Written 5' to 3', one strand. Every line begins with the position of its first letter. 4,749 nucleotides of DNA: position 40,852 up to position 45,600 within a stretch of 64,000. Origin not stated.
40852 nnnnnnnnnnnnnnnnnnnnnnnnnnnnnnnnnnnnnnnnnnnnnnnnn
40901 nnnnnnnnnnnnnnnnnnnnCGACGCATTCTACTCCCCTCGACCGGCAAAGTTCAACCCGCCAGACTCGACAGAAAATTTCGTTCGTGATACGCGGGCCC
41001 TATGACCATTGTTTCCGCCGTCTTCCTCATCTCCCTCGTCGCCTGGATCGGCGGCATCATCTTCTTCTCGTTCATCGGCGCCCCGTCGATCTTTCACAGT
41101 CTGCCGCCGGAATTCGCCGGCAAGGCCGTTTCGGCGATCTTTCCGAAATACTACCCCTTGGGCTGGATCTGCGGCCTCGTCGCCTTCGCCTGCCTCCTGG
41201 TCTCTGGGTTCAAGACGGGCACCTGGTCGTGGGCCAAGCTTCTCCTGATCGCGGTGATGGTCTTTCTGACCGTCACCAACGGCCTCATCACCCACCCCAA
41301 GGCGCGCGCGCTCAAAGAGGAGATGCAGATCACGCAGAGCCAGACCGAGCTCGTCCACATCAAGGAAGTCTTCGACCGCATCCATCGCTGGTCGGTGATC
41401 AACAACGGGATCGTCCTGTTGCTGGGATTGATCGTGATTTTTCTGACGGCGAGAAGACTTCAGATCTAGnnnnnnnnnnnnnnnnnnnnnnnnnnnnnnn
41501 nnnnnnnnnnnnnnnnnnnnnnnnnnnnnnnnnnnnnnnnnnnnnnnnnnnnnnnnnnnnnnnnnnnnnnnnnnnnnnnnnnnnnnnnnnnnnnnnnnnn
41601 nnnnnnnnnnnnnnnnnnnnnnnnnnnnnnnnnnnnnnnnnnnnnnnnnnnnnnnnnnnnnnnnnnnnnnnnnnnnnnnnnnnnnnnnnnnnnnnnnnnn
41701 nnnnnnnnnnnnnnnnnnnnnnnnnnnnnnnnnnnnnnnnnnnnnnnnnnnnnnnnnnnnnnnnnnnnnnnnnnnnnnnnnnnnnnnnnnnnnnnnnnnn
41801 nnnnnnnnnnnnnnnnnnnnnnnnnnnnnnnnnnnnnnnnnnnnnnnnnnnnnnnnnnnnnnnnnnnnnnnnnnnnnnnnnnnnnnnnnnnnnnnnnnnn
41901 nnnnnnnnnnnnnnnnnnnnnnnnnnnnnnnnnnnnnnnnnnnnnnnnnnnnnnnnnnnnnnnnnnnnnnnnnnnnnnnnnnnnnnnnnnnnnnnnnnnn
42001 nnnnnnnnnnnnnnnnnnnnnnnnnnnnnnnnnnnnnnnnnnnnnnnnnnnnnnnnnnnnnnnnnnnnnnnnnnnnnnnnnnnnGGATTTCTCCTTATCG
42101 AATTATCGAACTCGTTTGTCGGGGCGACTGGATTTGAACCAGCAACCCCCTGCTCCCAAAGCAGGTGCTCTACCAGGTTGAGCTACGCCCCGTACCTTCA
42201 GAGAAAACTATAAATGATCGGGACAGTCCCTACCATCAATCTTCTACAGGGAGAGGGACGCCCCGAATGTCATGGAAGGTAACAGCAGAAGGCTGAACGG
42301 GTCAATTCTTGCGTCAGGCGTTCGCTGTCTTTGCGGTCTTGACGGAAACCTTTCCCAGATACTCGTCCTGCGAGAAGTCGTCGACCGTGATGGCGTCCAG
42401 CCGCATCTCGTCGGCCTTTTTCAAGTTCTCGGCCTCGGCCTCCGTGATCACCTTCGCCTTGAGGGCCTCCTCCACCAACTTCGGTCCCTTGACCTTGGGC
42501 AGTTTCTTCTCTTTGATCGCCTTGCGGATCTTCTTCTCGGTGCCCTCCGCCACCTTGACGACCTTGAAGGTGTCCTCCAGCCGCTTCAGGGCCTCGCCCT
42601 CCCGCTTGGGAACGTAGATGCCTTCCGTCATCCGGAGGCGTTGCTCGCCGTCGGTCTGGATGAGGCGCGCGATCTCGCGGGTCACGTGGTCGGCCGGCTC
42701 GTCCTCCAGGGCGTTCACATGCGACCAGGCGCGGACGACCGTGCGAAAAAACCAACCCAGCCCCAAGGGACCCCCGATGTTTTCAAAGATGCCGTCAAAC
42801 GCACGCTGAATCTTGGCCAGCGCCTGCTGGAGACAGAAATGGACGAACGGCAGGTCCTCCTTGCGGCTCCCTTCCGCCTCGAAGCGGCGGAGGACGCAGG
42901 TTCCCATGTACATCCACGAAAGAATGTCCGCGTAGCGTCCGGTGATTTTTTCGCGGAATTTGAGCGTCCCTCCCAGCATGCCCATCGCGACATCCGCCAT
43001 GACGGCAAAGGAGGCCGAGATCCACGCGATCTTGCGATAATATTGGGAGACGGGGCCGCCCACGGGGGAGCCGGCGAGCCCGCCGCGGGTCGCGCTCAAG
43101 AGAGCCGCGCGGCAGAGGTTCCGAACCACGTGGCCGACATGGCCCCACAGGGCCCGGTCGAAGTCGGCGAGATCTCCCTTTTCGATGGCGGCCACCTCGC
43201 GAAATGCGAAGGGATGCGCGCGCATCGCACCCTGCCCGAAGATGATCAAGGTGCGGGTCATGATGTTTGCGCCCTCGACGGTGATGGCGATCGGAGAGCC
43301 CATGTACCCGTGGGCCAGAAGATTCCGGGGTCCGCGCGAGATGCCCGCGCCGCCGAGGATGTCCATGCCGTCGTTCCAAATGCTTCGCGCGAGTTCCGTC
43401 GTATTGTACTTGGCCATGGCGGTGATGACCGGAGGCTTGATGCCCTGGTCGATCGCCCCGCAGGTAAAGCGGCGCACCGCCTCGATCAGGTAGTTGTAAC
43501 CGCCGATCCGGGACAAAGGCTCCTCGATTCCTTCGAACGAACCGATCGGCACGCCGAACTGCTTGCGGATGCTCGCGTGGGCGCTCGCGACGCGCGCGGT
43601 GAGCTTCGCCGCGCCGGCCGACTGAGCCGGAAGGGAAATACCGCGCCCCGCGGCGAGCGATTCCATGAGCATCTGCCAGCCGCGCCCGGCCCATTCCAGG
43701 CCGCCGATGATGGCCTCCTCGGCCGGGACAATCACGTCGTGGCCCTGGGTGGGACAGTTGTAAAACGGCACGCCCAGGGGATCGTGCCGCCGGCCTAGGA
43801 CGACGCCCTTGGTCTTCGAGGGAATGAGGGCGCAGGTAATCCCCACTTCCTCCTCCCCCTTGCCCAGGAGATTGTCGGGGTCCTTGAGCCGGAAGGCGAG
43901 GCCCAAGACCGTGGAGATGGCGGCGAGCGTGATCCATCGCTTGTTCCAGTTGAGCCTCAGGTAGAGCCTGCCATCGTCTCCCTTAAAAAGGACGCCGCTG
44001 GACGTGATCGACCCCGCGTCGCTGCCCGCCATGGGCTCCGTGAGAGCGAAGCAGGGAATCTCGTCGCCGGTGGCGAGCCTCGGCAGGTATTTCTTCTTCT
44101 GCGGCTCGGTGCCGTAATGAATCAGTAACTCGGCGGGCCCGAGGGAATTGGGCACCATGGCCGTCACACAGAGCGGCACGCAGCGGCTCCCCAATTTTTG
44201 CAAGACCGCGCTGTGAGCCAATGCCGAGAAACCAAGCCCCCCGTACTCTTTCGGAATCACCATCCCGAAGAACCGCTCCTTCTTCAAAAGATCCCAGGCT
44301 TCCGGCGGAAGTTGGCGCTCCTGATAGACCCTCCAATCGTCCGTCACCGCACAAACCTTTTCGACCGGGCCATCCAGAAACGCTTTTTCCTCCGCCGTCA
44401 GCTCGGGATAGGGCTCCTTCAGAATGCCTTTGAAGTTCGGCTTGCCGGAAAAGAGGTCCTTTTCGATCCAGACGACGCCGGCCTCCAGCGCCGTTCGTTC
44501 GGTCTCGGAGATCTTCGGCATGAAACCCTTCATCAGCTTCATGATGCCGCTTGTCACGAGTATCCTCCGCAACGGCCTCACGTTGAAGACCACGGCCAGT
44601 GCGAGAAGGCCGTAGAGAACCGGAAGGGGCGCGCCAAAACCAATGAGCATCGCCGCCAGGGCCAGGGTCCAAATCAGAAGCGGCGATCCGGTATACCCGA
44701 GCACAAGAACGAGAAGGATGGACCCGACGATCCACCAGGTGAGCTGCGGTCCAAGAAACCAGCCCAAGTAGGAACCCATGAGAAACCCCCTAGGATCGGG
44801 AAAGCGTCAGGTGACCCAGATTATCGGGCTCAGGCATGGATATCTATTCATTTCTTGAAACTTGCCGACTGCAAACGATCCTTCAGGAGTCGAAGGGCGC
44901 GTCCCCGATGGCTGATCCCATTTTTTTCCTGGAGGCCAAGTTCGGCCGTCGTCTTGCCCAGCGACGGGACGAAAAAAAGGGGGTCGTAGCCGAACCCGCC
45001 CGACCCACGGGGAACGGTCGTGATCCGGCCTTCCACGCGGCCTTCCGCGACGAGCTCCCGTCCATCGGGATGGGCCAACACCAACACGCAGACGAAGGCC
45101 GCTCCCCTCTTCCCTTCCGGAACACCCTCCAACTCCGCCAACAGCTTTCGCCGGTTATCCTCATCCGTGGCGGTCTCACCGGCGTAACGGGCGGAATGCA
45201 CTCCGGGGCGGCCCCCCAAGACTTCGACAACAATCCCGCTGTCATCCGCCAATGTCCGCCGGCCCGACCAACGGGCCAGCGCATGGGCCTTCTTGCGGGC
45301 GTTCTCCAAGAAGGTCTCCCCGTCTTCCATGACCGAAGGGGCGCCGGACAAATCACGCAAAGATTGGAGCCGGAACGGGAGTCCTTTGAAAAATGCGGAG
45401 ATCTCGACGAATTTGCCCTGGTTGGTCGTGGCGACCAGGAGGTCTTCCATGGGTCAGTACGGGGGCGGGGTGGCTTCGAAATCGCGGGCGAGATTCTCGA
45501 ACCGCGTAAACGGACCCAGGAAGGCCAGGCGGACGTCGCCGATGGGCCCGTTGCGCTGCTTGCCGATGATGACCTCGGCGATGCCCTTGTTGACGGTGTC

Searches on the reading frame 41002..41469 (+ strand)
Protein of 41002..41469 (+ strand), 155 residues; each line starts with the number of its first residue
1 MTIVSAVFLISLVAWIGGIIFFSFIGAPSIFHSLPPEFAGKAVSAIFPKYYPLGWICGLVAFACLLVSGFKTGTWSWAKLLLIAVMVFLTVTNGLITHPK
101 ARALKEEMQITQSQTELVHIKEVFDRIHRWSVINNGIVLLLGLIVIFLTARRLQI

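Call 78: search_protein_families(library=pfam, proteins=[window:41002-41469:+], max_evalue=0.001)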
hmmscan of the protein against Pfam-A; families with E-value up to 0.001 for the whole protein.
window:41002-41469:+ (155 aa): 1 family
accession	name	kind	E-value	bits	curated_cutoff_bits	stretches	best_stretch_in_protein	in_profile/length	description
PF13664.11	DUF4149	-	7.5e-23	81.2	24.6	1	11-108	2-100/102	Domain of unknown function (DUF4149)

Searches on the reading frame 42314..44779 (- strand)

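Call 7: search_protein_families(library=pfam, proteins=[window:42314-44779:-], max_evalue=0.001)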
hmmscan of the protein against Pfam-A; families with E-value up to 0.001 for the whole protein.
window:42314-44779:- (821 aa): 4 families
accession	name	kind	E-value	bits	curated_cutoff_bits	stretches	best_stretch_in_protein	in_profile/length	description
PF09317.16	ACDH_C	-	1.3e-93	314.2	25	1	519-802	1-284/284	Acyl-CoA dehydrogenase, C-terminal, bacterial type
PF02771.21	Acyl-CoA_dh_N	-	1e-20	74.6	22.9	1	144-239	21-113/113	Acyl-CoA dehydrogenase, N-terminal domain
PF00441.29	Acyl-CoA_dh_1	-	1e-16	61.8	22.4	1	365-512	1-145/150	Acyl-CoA dehydrogenase, C-terminal domain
PF02770.24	Acyl-CoA_dh_M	-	4e-15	56.2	33.3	1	243-341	1-88/97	Acyl-CoA dehydrogenase, middle domain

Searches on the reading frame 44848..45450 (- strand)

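Call 78: search_protein_families(library=pfam, proteins=[window:44848-45450:-], max_evalue=0.001)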
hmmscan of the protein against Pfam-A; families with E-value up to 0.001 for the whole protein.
window:44848-45450:- (200 aa): 1 family
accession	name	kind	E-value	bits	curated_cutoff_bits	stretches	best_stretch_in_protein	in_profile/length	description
PF01725.21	Ham1p_like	-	3.2e-63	213.4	22.5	1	4-191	1-185/186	Ham1 family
